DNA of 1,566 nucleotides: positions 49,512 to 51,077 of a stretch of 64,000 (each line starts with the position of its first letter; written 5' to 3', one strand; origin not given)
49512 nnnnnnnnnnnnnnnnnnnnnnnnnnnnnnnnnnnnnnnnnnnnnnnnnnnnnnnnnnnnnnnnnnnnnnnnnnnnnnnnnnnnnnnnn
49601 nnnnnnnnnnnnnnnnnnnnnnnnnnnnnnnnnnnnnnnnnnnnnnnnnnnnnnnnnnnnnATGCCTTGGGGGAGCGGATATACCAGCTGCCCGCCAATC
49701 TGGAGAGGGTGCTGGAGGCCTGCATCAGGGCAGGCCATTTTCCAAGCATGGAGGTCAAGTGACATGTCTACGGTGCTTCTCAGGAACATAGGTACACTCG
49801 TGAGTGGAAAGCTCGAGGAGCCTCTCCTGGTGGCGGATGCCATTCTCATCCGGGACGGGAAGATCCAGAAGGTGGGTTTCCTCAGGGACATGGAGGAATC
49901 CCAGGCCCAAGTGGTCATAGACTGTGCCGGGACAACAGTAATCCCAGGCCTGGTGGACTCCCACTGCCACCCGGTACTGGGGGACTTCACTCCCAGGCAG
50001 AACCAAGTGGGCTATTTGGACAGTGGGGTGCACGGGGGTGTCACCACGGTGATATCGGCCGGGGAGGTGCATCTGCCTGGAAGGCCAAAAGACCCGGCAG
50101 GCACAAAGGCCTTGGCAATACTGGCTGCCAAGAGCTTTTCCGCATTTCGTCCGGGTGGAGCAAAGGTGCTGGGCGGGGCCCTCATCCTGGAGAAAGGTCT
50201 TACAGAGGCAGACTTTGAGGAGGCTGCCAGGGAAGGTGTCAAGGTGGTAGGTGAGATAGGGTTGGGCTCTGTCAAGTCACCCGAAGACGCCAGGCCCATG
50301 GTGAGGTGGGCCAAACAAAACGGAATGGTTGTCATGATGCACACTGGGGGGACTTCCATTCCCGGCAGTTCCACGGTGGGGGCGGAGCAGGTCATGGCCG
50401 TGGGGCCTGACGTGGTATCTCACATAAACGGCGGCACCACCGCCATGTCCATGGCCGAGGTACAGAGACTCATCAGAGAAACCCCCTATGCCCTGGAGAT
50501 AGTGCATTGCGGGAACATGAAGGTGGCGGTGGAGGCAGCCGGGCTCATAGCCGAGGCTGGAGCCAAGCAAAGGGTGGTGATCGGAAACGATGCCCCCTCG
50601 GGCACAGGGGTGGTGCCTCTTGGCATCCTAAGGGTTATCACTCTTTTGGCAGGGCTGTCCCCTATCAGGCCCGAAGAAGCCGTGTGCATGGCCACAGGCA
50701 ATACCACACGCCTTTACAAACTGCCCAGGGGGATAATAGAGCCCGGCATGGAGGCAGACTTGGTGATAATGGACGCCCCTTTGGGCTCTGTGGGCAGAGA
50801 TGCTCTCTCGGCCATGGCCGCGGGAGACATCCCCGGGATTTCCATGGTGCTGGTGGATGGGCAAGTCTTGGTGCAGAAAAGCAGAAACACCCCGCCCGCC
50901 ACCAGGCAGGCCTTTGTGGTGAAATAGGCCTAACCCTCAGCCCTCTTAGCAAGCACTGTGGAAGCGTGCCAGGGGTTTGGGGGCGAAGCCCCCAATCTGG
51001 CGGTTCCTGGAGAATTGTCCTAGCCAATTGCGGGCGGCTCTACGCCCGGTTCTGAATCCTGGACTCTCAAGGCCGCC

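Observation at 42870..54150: Candidate anaerobic nicotinate/nicotinamide (N-heterocycle) degradation cluster in a non-clostridial background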

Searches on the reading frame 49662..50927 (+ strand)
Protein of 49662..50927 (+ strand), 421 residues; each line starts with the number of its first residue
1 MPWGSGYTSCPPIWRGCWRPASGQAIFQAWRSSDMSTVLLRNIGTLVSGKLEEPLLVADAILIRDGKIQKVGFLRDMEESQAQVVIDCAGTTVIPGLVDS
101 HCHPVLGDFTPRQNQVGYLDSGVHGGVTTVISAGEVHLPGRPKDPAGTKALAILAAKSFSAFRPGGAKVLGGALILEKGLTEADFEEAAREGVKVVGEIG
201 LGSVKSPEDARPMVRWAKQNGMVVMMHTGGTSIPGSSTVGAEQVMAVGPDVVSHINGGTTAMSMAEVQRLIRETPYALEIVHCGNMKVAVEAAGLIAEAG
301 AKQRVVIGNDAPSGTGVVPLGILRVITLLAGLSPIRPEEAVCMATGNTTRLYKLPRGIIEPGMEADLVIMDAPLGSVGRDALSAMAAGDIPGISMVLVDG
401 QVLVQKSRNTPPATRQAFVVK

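Call 3: search_protein_families(library=pfam, proteins=[window:49662-50927:+])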
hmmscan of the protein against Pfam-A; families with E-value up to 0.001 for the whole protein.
window:49662-50927:+ (421 aa): 2 families
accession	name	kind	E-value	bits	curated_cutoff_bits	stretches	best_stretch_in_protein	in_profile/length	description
PF07969.17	Amidohydro_3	-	1e-15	58.6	29.7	1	336-403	408-471/472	Amidohydrolase family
PF01979.26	Amidohydro_1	-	1.2e-10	41.6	25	1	92-402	1-344/345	Amidohydrolase family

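Call 4: search_protein_families(library=ncbifam, proteins=[window:49662-50927:+])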
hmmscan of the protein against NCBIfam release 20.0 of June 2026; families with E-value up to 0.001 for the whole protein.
window:49662-50927:+ (421 aa): 55 families (the best 25 are shown)
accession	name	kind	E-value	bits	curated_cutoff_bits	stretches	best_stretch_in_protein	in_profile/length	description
TIGR01224.1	hutI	equivalog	2.2e-14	53.1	298.15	1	59-108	4-53/377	imidazolonepropionase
NF006689.0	PRK09237.1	equivalog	3.9e-12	45.4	371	1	61-134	25-93/383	amidohydrolase/deacetylase family metallohydrolase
NF006055.0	PRK08203.1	equivalog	1.3e-10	40.4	532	2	36-103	4-70/455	8-oxoguanine deaminase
NF002668.0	PRK02382.1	equivalog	3.8e-10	39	452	1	60-137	15-90/436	dihydroorotase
NF006839.0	PRK09357.1-4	equivalog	4.9e-10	38.6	576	1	60-132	21-90/422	dihydroorotase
NF004701.0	PRK06038.1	equivalog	5.9e-10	38.4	609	1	35-104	3-66/432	N-ethylammeline chlorohydrolase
NF005557.0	PRK07228.1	equivalog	2.7e-09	36.2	522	1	39-105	4-66/445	5'-deoxyadenosine deaminase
TIGR02318.1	phosphono_phnM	equivalog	4.2e-09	35.8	390.55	1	56-134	13-87/376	phosphonate metabolism protein PhnM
NF011989.0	PRK15446.2-5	equivalog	6.4e-09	35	565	1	52-116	14-75/385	alpha-D-ribose 1-methylphosphonate 5-triphosphate diphosphatase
NF004995.0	PRK06380.1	subfamily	8.2e-09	34.9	567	0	56-108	19-67/418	metal-dependent hydrolase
NF006252.0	PRK08393.1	equivalog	2.2e-08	33.6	617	1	38-107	3-66/424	N-ethylammeline chlorohydrolase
NF006559.0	PRK09060.1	equivalog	3.3e-08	32.3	482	1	59-131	23-92/444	dihydroorotase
NF006837.0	PRK09357.1-2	equivalog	4e-08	32.2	575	1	52-214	12-167/428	dihydroorotase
TIGR00857.1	pyrC_multi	subfamily_domain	4.4e-08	32.5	279.05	1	58-244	5-182/412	dihydroorotase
TIGR02033.1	D-hydantoinase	equivalog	5.1e-08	32.3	393.25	1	59-133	17-91/454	dihydropyrimidinase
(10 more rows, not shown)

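Call 5: search_solved_structures(query=window:49662-50927:+, max_evalue=0.001, show_alignments=2)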
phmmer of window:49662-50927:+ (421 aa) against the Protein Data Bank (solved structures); distinct sequences matched with E-value up to 0.001: 17.
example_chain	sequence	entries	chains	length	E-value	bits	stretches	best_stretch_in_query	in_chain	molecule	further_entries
2vun_A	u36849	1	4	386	3.6e-143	480.8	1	35-418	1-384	ENAMIDASE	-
1gkr_A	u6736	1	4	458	3e-06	29.8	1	58-133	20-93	NON-ATP DEPENDENT L-SELECTIVE HYDANTOINASE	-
3ooq_A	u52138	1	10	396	1.2e-05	27.9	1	61-173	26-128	amidohydrolase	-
4tqt_A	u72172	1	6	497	7.7e-05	25.2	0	60-131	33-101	D-hydantoinase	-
1rjq_A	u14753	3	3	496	7.9e-05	25.2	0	44-105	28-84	D-aminoacylase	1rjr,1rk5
1v4y_A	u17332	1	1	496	7.9e-05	25.2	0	44-105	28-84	D-aminoacylase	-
1m7j_A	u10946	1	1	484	7.9e-05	25.2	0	44-105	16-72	D-aminoacylase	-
1rjp_A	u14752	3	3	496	8.2e-05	25.1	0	44-105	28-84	D-aminoacylase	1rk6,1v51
2puz_A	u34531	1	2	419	9.5e-05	24.9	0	58-109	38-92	Imidazolonepropionase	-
2gok_A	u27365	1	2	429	0.0001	24.8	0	58-109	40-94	Imidazolonepropionase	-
4v1x_A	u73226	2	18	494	0.00014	24.3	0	31-103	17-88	ATRAZINE CHLOROHYDROLASE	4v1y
3mkv_A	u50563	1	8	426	0.0002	23.9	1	36-110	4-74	PUTATIVE AMIDOHYDROLASE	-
1k1d_A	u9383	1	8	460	0.00032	23.2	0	61-132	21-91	D-hydantoinase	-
3be7_A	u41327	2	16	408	0.00039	22.9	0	57-140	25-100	Zn-dependent arginine carboxypeptidase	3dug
2bb0_A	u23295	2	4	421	0.00045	22.7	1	50-126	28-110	Imidazolonepropionase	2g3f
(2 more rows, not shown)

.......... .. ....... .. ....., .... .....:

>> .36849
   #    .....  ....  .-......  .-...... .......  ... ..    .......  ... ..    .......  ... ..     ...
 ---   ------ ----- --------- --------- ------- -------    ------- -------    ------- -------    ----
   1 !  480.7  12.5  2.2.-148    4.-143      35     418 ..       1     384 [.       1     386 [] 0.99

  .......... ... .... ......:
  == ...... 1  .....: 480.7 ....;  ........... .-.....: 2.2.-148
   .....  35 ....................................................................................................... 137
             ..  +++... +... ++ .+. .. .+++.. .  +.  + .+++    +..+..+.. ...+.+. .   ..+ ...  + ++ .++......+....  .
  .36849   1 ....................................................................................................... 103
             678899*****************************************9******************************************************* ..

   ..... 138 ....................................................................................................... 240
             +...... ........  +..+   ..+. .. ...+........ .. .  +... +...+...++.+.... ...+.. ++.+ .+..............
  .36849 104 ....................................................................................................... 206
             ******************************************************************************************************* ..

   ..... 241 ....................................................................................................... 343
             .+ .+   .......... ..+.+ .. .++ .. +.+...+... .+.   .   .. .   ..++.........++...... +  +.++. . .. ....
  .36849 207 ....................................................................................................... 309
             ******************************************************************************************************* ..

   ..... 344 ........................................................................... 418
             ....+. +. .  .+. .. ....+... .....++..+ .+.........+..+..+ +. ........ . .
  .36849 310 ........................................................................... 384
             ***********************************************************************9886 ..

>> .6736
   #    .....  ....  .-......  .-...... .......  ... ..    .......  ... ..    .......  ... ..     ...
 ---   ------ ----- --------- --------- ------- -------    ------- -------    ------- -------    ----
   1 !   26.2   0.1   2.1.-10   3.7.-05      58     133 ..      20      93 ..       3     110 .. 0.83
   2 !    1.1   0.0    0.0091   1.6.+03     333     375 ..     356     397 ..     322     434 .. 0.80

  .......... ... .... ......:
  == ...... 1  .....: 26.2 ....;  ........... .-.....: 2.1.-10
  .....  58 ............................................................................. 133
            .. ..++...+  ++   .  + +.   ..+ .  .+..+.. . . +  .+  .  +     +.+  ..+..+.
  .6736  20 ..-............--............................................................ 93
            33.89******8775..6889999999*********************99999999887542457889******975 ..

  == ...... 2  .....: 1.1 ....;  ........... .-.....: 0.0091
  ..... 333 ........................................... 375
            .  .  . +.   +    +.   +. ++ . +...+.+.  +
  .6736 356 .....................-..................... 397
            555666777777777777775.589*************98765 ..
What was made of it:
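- On Enamidase (amidohydrolase superfamily): DSHCHP here matches DTHVHV in 2VUN (call 5).
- Enamidase matches PDB 2VUN at E 3.6e-143 over its full length (call 5). Enamidase is 58.5% identical over its full length (call 5).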
